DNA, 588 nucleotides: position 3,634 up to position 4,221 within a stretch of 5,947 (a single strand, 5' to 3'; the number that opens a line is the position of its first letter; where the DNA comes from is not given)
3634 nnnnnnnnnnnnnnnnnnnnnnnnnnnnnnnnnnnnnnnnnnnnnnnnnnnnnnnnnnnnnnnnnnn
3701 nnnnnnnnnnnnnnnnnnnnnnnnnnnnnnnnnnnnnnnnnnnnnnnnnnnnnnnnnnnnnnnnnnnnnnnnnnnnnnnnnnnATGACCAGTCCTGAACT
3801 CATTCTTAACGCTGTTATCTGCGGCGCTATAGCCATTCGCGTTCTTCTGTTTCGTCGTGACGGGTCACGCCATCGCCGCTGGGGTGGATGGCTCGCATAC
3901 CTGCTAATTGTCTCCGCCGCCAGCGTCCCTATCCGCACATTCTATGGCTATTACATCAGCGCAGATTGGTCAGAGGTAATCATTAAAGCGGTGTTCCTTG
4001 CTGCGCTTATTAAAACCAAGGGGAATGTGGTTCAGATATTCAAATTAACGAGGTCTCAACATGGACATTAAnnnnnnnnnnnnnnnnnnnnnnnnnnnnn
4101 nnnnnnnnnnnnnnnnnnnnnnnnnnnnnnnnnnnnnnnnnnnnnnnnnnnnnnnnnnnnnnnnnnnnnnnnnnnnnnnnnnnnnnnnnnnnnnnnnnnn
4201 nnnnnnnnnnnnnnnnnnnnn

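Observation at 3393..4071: Two tandem, overlapping small membrane-protein genes ahead of the endolysin: atypical holin / antiholin pair?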

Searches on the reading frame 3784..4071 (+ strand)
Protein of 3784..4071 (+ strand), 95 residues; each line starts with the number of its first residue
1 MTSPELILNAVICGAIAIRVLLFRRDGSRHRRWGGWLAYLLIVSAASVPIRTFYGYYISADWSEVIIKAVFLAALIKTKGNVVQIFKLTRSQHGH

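Call 4: search_protein_families(library=pfam, proteins=[window:3784-4071:+], max_evalue=0.1)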
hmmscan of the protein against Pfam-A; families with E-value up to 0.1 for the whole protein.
window:3784-4071:+ (95 aa): 2 families
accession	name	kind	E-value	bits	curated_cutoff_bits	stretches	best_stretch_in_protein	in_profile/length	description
PF05449.16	Phage_holin_3_7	-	1.1e-27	96.3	25.4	1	8-87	1-80/80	Putative 3TM holin, Phage_holin_3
PF03779.20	SPW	-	0.023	15.6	31.5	1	4-73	25-90/93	SPW repeat domain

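Call 5: search_protein_families(library=phrogs, proteins=[window:3784-4071:+], max_evalue=0.01)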
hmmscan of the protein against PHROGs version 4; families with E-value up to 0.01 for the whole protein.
window:3784-4071:+ (95 aa): 1 family
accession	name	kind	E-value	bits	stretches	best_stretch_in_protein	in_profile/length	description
phrog_217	-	lysis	1.1e-33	116.2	1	3-90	4-91/92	holin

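Call 25: search_dna_similar(query=window:3784-4071:+, collection=phages, mode=protein, max_evalue=0.001, max_rows=60, rows=spread)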
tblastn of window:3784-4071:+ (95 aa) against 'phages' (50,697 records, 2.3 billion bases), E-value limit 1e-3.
Records with a match: 235; places in all: 237; records where one place covers at least 80% of the query: 230.
Best place of each record, by identity: 90-95% 1; 60-80% 34; <60% 200.
By first word of the organism name: Ralstonia 52; Klebsiella 51; Pseudomonas 36; Escherichia 27; Salmonella 26; Enterobacter 8; Burkholderia 6; Enterobacteria 5; Pectobacterium 4; Aeromonas 3; and 13 more.
By host as written in the record: Ralstonia solanacearum 45; Klebsiella pneumoniae 25; Pseudomonas aeruginosa 24; Escherichia coli 12; Salmonella enterica 8; - 6; Enterobacter cloacae 4; Escherichia coli O157:H7 4; and 77 more.
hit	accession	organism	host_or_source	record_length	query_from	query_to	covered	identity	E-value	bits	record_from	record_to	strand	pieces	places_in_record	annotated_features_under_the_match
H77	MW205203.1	Enterobacter phage BUCT554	Enterobacter cloacae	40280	1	95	100%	91.8%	2e-51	177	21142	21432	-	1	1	holin family protein | putative holin | glycoside hydrolase family 19 protein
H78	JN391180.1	Salmonella phage SPN1S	pathenogenic Salmonella bacterium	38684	1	95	100%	64.7%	2e-35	131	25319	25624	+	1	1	holin | hypothetical protein | endolysin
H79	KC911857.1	Salmonella phage SPC32N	Salmonella enterica serovar Typhimurium ...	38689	1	95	100%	64.7%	2e-35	131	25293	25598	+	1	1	putative holin | putative membrane protein | putative endolysin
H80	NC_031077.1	Enterobacter phage Tyrion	Enterobacter sp. CT7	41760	1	95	100%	64.7%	4e-35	131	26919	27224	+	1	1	holin | membrane protein | endolysin | ribosome_binding_site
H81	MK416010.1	Klebsiella phage ST11-OXA245phi3.2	Klebsiella pneumoniae ST11-OXA245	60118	1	95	100%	63.4%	3e-36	134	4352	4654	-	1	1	holin (x2) | glycoside hydrolase family 19 protein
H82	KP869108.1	Escherichia coli O157 typing phage 10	Escherichia coli O157:H7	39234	1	94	99%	63.4%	2e-34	129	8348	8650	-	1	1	hypothetical protein (x2) | chitinase class I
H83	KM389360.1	Escherichia phage Phi05_1387 B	-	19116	6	94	94%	66.7%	1e-33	126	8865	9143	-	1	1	record has no annotation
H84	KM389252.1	Escherichia phage Phi05_2388 B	-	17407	6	94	94%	66.7%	3e-33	125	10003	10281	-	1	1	record has no annotation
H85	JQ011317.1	Escherichia phage TL-2011b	Escherichia coli O103:H25 strain ...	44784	6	94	94%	65.6%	3e-33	125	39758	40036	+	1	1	hypothetical protein | putative endolysin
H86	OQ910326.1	Edwardsiella phage EPP-1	Edwardsiella piscicida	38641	8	87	84%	52.5%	3e-22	94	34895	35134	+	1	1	hypothetical protein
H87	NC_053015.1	Pectobacterium phage MA12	Pectobacterium carotovorum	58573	2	94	98%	41.7%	2e-21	92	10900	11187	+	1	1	endolysin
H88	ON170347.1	Ralstonia phage YO375_6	Ralstonia solanacearum R300, UW27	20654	6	88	87%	45.8%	5e-15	74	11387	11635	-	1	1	record has no annotation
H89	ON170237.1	Ralstonia phage YO138_2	Ralstonia solanacearum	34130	6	88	87%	45.8%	7e-15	74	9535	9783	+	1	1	record has no annotation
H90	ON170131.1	Ralstonia phage YO079_1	Ralstonia solanacearum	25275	6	88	87%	45.8%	7e-15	74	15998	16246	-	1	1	record has no annotation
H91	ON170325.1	Ralstonia phage YO191_4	Ralstonia solanacearum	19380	7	89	87%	45.8%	1e-13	70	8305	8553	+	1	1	record has no annotation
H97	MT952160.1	Serratia phage vB_SmaS-Smarc1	Serratia marcescens 5429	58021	9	94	91%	43.0%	5e-20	88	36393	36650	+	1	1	holin family protein | endolysin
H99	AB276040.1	Ralstonia phage RSA1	-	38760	6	88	87%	44.6%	4e-14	71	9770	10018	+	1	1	phage-related transmembrane protein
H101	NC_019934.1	Cronobacter phage ENT39118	Cronobacter sakazakii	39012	1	92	97%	40.2%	4e-21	91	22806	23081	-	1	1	holin | endolysin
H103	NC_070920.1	Shewanella phage vB_SspM_M16-3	Shewanella sp. M16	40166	6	94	94%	37.1%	2e-10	61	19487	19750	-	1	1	holin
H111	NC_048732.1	Klebsiella phage Seifer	Klebsiella pneumoniae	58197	7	87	85%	38.3%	1e-11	64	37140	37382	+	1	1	holin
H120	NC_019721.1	Enterobacteria phage mEp390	Escherichia coli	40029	2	90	94%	33.7%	3e-12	66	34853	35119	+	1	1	holin (x2)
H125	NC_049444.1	Klebsiella phage Pylas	Klebsiella pneumoniae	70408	4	88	89%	35.3%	4e-10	60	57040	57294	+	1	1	holin | ribosome_binding_site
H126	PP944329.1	Pseudomonas phage phi_D3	Pseudomonas aeruginosa PAO1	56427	1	87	92%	34.4%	1e-9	59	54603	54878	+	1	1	holin (x2)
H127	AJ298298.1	Enterobacteria phage phiP27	E. coli ONT:H- strain 2771/97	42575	7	90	88%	34.5%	3e-10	61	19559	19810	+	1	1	putative holin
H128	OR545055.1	Yersinia phage vB_YpM_44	Yersinia pestis EV76-CN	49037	2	95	99%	30.9%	6e-11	62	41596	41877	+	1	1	hypothetical protein (x3)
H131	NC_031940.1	Salmonella phage 118970_sal3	Salmonella enterica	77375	1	90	95%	31.1%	2e-12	66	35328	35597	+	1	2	holin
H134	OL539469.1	Proteus phage vB_PmiP_Brookers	Proteus mirabilis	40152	8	87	84%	33.8%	4e-7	51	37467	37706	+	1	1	putative holin family protein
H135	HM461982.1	Burkholderia phage KS14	Burkholderia cenocepacia C6433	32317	1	87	92%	28.7%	6e-5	45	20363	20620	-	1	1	28: gp28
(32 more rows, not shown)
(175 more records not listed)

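Call 26: get_annotated_region(hit=H125, flank=1800)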
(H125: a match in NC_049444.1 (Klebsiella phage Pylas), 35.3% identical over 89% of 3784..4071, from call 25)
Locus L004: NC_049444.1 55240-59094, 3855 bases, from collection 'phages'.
description: Klebsiella phage Pylas, complete genome.
organism: Klebsiella phage Pylas (NCBI taxid 2419682)
taxonomy: Viruses; Duplodnaviria; Heunggongvirae; Uroviricota; Caudoviricetes; Schitoviridae; Humphriesvirinae; Pylasvirus; Pylasvirus pylas
host: Klebsiella pneumoniae; source: wastewater treatment plant; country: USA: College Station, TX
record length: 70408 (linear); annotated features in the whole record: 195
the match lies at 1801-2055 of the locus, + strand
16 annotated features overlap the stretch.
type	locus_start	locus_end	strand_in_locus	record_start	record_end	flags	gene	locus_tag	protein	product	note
CDS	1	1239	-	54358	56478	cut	-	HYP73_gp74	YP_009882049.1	portal protein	-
regulatory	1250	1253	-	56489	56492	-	-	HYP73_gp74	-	ribosome_binding_site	Pylas_074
regulatory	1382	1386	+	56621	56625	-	-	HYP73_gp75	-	ribosome_binding_site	Pylas_075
CDS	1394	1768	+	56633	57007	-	-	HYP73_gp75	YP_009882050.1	holin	3 TMDs N out C in; Antiholin Paired with adjactent Holin Protein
regulatory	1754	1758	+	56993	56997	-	-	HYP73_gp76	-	ribosome_binding_site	Pylas_076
CDS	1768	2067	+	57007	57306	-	-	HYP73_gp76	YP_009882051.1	holin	3 TMDS N out C in; conserved holin protein - adjactent to anitholin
regulatory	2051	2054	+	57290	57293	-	-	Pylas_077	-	ribosome_binding_site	Pylas_077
CDS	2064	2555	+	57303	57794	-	-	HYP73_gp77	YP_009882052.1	endolysin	conserved Peptidoglycan Hydrolase Endolysin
regulatory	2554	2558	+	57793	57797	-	-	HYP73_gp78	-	ribosome_binding_site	Pylas_078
CDS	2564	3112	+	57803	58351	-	-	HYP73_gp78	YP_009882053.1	Rz-like spanin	TMD N in C out; Moderately Conserved I-Spanin Protein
regulatory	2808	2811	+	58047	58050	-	-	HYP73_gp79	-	ribosome_binding_site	Pylas_079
CDS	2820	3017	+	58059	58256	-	-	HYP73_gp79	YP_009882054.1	Rz-like spanin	(Highly) Hypothetical O-Spanin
regulatory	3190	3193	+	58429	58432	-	-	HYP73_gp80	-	ribosome_binding_site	Pylas_080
CDS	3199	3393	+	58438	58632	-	-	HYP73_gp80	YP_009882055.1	hypothetical protein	Partial Conserved Uncharacterized Protein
regulatory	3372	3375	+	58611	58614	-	-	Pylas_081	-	ribosome_binding_site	Pylas_081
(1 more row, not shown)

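Call 27: get_annotated_region(hit=H126, flank=1800)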
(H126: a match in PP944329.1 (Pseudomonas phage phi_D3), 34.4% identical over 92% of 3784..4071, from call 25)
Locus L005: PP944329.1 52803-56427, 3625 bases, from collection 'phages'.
description: Pseudomonas phage phi_D3, complete genome.
organism: Pseudomonas phage phi_D3 (NCBI taxid 3240799)
taxonomy: Viruses; Duplodnaviria; Heunggongvirae; Uroviricota; Caudoviricetes; Mesyanzhinovviridae; Rabinowitzvirinae; Yuavirus
host: Pseudomonas aeruginosa PAO1; source: -; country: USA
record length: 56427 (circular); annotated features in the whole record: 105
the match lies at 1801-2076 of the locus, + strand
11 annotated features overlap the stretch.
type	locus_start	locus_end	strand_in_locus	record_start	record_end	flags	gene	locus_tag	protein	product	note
CDS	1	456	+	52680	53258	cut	-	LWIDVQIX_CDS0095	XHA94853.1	hypothetical protein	-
CDS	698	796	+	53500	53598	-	-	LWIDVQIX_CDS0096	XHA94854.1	hypothetical protein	-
CDS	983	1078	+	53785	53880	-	-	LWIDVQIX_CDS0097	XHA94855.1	hypothetical protein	-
CDS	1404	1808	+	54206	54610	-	-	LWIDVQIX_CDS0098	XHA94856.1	holin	-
CDS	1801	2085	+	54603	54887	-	-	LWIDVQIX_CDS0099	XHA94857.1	holin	-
CDS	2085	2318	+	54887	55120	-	-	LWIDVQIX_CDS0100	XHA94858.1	hypothetical protein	-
CDS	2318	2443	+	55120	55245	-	-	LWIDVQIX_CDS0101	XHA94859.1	hypothetical protein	-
CDS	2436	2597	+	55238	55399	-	-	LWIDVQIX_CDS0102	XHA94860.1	hypothetical protein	-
CDS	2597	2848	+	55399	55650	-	-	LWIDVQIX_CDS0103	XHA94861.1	hypothetical protein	-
CDS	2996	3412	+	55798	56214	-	-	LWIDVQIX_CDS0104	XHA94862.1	HNH endonuclease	-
CDS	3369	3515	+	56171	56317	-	-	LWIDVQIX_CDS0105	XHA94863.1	hypothetical protein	-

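Call 28: get_annotated_region(hit=H120, flank=1800)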
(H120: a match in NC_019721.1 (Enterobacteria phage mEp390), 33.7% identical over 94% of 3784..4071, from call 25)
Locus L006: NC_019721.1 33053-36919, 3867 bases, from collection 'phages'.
description: Enterobacterial phage mEp390, complete genome.
organism: Enterobacteria phage mEp390 (NCBI taxid 1147158)
taxonomy: Viruses; Duplodnaviria; Heunggongvirae; Uroviricota; Caudoviricetes; Hendrixvirinae
host: Escherichia coli; source: -; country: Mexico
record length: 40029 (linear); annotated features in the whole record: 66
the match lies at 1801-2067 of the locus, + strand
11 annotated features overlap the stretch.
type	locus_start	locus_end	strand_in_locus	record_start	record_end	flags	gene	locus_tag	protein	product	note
CDS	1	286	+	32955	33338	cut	-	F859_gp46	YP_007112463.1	anti-termination protein Q-like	similar to ZP_07505079 putative antitermination protein Q from phage origin [Escherichia coli M605]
regulatory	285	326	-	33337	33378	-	-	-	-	terminator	rho-independent terminator, found using MFOLD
regulatory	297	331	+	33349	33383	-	-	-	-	terminator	rho-independent terminator, found using MFOLD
CDS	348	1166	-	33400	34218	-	-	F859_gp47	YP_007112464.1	hypothetical protein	similar to YP_004188586.1 hypothetical protein VVM_02654 [Vibrio vulnificus MO6-24/O]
CDS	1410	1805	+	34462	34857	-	-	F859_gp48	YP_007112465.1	holin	similar to YP_002918943.1 putative prophage membrane protein [Klebsiella pneumoniae subsp. pneumoniae NTUH-K2044] & ...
CDS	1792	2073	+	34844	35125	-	-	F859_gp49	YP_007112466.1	holin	similar to NP_455519.1 prophage membrane protein [Salmonella enterica subsp. enterica serovar Typhi str. CT18] & ...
CDS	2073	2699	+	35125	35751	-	-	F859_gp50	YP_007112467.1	endolysin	lyzosyme; similar to NP_848233.1 endolysin [Enterobacteria phage epsilon15] & YP_001587254.1 hypothetical protein ...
CDS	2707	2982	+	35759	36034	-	-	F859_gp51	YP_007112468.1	Rz-like spanin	similar to YP_003612187 hypothetical protein ECL_01680 [Enterobacter cloacae subsp. cloac ae ATCC 13047]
CDS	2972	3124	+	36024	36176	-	-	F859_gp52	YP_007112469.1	Rz-like spanin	similar to YP_003612188.1 hypothetical protein ECL_01681 [Enterobacter cloacae subsp. cloacae ATCC 13047] & CAJ28449.1 ...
CDS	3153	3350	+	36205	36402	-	-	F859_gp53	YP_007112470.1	hypothetical protein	similar to EGM63543.1 hypothetical protein SFJ1713_0241 [Shigella flexneri J1713] & NP_046952.1 gp56 [Enterobacteria ...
CDS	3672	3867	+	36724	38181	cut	-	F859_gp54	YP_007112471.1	glycosyltransferase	similar to YP_003612189 hypothetical protein ECL_01682 [Enterobacter cloacae subsp. cloacae ATCC 13047]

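Call 29: get_annotated_region(hit=H99, flank=1800)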
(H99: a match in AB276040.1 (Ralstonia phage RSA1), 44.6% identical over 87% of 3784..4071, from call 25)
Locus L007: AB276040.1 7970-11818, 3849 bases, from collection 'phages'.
description: Ralstonia phage RSA1 DNA, complete genome.
organism: Ralstonia phage RSA1 (NCBI taxid 2993856)
taxonomy: Viruses; Duplodnaviria; Heunggongvirae; Uroviricota; Caudoviricetes; Peduoviridae; Aresaunavirus; Aresaunavirus RSA1
host: -; source: -; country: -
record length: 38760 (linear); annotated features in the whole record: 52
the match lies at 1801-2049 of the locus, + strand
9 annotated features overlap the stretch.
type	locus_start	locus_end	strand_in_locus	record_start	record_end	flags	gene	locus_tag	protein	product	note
CDS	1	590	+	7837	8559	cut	-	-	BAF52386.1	terminase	ORF9; endonuclease subunit(gpM)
CDS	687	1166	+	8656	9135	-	-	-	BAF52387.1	head completion/stabilization protein L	ORF10; gpL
CDS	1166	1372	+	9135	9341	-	-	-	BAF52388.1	phage tail X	ORF11; gpX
CDS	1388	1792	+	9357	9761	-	-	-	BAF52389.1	phage-related transmembrane protein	ORF12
CDS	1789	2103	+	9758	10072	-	-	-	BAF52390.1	phage-related transmembrane protein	ORF13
CDS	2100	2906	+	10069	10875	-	-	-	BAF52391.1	phage-related protein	ORF14; hydrolase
CDS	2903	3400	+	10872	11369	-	-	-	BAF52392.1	signal peptide protein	ORF15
CDS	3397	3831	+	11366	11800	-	-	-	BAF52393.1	tail completion protein-like protein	Bacteriophage gpR; ORF16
CDS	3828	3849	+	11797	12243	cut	-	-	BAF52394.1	tail completion protein gpS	ORF17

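Call 30: get_annotated_region(hit=H135, flank=1800)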
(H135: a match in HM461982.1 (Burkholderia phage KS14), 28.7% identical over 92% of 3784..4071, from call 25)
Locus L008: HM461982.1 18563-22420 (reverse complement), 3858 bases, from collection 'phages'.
description: Burkholderia phage KS14, complete genome.
organism: Burkholderia phage KS14 (NCBI taxid 910475)
taxonomy: Viruses; Duplodnaviria; Heunggongvirae; Uroviricota; Caudoviricetes; Peduoviridae; Kisquattuordecimvirus; Kisquattuordecimvirus KS14
host: Burkholderia cenocepacia C6433; source: -; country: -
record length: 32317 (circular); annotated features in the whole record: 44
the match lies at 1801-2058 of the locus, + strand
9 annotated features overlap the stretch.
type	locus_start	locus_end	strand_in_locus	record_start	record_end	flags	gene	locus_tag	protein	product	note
CDS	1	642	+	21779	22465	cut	32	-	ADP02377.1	gp32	terminase endonuclease subunit (M)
CDS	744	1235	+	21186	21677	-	31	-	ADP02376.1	gp31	capsid completion protein (L)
CDS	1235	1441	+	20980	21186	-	30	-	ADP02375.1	gp30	tail protein (X)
CDS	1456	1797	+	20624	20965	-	29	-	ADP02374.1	gp29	putative antiholin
CDS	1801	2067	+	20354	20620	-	28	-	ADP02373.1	gp28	holin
CDS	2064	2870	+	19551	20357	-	27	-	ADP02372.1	gp27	endolysin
CDS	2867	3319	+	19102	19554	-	26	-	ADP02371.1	gp26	Rz (LysB)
CDS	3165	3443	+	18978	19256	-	25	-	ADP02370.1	gp25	Rz1 (LysC)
CDS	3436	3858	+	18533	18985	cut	24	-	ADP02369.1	gp24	tail completion protein (R)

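Call 31: get_annotated_region(hit=H111, flank=1800)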
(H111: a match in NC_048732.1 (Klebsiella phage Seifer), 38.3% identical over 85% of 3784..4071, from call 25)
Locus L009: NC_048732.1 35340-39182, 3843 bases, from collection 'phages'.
description: Klebsiella phage Seifer, complete genome.
organism: Klebsiella phage Seifer (NCBI taxid 2315475)
taxonomy: Viruses; Duplodnaviria; Heunggongvirae; Uroviricota; Caudoviricetes; Casjensviridae; Yonseivirus; Yonseivirus seifer
host: Klebsiella pneumoniae; source: wastewater; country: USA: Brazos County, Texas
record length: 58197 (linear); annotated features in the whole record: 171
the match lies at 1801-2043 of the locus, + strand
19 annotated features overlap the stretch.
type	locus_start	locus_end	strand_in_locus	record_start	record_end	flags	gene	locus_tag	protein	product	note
CDS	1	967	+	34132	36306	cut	-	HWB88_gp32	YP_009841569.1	tail fiber protein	-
regulatory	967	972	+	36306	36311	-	-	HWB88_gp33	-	ribosome_binding_site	CPT_Seifer_033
CDS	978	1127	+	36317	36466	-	-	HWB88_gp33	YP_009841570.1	hypothetical protein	-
regulatory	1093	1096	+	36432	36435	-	-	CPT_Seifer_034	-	ribosome_binding_site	CPT_Seifer_034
CDS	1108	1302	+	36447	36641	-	-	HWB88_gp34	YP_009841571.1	hypothetical protein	-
regulatory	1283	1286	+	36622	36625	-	-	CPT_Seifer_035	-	ribosome_binding_site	CPT_Seifer_035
CDS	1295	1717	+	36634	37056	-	-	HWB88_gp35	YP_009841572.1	holin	InterPro:IPR032637; hypothetical Holin-antiholin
regulatory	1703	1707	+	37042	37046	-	-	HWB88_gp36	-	ribosome_binding_site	CPT_Seifer_036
CDS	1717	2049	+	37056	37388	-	-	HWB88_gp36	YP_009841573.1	holin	InterPro:IPR008473; hypothetical Holin-antiholin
regulatory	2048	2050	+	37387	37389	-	-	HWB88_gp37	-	ribosome_binding_site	CPT_Seifer_037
CDS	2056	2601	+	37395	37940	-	-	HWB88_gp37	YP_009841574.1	endolysin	PMID:16155206; InterPro:IPR008565; IPR018537; Lysozyme-like domain superfamily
regulatory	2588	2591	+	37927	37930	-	-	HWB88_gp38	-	ribosome_binding_site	CPT_Seifer_038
CDS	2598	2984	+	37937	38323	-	-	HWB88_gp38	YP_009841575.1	hypothetical protein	novel hypothetical membrane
regulatory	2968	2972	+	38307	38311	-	-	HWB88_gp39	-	ribosome_binding_site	CPT_Seifer_039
CDS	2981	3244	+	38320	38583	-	-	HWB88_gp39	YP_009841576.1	o-spanin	-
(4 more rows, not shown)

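Call 32: search_protein_families(library=pfam, proteins=[L004:1394-1768:+, L005:1404-1808:+, L006:1410-1805:+, L007:1388-1792:+, L008:1456-1797:+, L009:1295-1717:+], max_evalue=1)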
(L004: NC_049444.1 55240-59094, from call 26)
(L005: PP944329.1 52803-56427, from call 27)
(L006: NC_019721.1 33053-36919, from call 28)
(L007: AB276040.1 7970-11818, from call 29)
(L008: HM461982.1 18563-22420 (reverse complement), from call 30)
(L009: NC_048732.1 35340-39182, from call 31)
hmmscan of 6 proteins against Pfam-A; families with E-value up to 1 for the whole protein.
L004:1394-1768:+ (124 aa): 1 family
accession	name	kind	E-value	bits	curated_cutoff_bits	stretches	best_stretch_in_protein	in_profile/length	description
PF16931.10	Phage_holin_8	-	4.5e-25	88.6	26.4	1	1-115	1-109/121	Putative phage holin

L005:1404-1808:+ (134 aa): 1 family
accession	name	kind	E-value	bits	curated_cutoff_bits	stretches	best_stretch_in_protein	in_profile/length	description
PF16931.10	Phage_holin_8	-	1.1e-27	97.1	26.4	1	13-117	1-111/121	Putative phage holin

L006:1410-1805:+ (131 aa): 2 families
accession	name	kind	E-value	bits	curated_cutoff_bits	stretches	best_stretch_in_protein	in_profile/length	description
PF16931.10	Phage_holin_8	-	6.1e-39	133.3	26.4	1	1-124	1-121/121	Putative phage holin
PF11992.13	TgpA_N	-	0.8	9.1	30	1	15-117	5-109/333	TgpA N-terminal domain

L007:1388-1792:+ (134 aa): 1 family
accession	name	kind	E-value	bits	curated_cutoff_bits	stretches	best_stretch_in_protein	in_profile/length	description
PF16931.10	Phage_holin_8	-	5.9e-23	81.7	26.4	1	1-124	1-121/121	Putative phage holin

L008:1456-1797:+ (113 aa): 2 families
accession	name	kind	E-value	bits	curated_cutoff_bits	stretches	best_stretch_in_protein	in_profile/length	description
PF16931.10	Phage_holin_8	-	1.1e-29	103.4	26.4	1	1-111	1-117/121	Putative phage holin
PF11992.13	TgpA_N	-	0.094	12.1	30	1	21-93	66-141/333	TgpA N-terminal domain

L009:1295-1717:+ (140 aa): 2 families
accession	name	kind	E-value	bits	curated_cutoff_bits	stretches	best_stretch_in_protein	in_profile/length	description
PF16931.10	Phage_holin_8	-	3.8e-17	63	26.4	1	1-120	1-115/121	Putative phage holin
PF23710.1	DUF7155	-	0.015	15.9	27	1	93-129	7-43/90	Family of unknown function (DUF7155)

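Call 33: search_protein_families(library=pfam, proteins=[L004:1768-2067:+, L005:1801-2085:+, L006:1792-2073:+, L007:1789-2103:+, L008:1801-2067:+, L009:1717-2049:+], max_evalue=1)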
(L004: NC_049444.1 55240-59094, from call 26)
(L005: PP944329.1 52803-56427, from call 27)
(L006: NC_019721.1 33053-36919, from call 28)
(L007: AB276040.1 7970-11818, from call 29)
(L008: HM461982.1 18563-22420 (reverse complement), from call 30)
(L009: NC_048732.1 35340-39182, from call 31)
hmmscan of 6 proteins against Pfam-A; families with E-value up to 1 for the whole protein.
L004:1768-2067:+ (99 aa): 4 families
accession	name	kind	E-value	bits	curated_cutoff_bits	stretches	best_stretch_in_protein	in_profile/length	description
PF05449.16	Phage_holin_3_7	-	1.4e-18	67.2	25.4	1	16-95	1-80/80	Putative 3TM holin, Phage_holin_3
PF24985.1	DUF7775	-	0.027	15.4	25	1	13-80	10-76/140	Domain of unknown function (DUF7775)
PF14146.11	DUF4305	-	0.028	14.9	27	0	41-54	14-27/37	Domain of unknown function (DUF4305)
PF09799.14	Transmemb_17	-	0.029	15.4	26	1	25-81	50-105/107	Predicted membrane protein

L005:1801-2085:+ (94 aa): 2 families
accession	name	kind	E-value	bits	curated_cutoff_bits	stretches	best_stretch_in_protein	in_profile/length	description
PF05449.16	Phage_holin_3_7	-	3.1e-25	88.5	25.4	1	8-92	1-80/80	Putative 3TM holin, Phage_holin_3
PF10726.14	DUF2518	-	0.32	11.1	25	1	5-54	13-60/145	Protein of function (DUF2518)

L006:1792-2073:+ (93 aa): 7 families
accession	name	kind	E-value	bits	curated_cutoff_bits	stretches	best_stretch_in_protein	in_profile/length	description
PF05449.16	Phage_holin_3_7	-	3.4e-20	72.3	25.4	1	10-88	1-79/80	Putative 3TM holin, Phage_holin_3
PF03779.20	SPW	-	0.016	16.1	31.5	1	5-76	24-91/93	SPW repeat domain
PF17434.7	DUF5413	-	0.026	15.4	31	1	8-60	8-59/133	Family of unknown function (DUF5413)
PF05106.17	Phage_holin_3_1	-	0.22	12.4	23.8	0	49-80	27-58/99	Phage holin family (Lysis protein S)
PF13965.12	SID-1_RNA_chan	-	0.26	10.2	28.7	1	20-80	352-410/594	dsRNA-gated channel SID-1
PF18902.5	DUF5658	-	0.29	12.4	25.2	1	2-50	31-77/82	Domain of unknown function (DUF5658)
PF19517.4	DUF6050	-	0.8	10.5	27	0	9-76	11-77/116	Family of unknown function (DUF6050)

L007:1789-2103:+ (104 aa): 2 families
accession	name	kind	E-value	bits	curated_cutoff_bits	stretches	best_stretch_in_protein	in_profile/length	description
PF05449.16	Phage_holin_3_7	-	7.8e-20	71.1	25.4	1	8-86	2-80/80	Putative 3TM holin, Phage_holin_3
PF10320.15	7TM_GPCR_Srsx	-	0.029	14.2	24.1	1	6-87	73-151/257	Serpentine type 7TM GPCR chemoreceptor Srsx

L008:1801-2067:+ (88 aa): 2 families
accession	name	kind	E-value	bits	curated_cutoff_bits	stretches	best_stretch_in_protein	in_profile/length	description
PF05449.16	Phage_holin_3_7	-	3.2e-23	82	25.4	1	8-86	1-80/80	Putative 3TM holin, Phage_holin_3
PF06197.19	DUF998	-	0.14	12.3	30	1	1-75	104-179/184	Protein of unknown function (DUF998)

L009:1717-2049:+ (110 aa): 3 families
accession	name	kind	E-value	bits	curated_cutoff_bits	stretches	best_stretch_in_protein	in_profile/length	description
PF05449.16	Phage_holin_3_7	-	6.6e-18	65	25.4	1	31-109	2-80/80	Putative 3TM holin, Phage_holin_3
PF09586.16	YfhO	-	0.099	11.4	28.5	1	26-74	278-326/835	Bacterial membrane protein YfhO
PF11992.13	TgpA_N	-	0.44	9.9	30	1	22-82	13-75/333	TgpA N-terminal domain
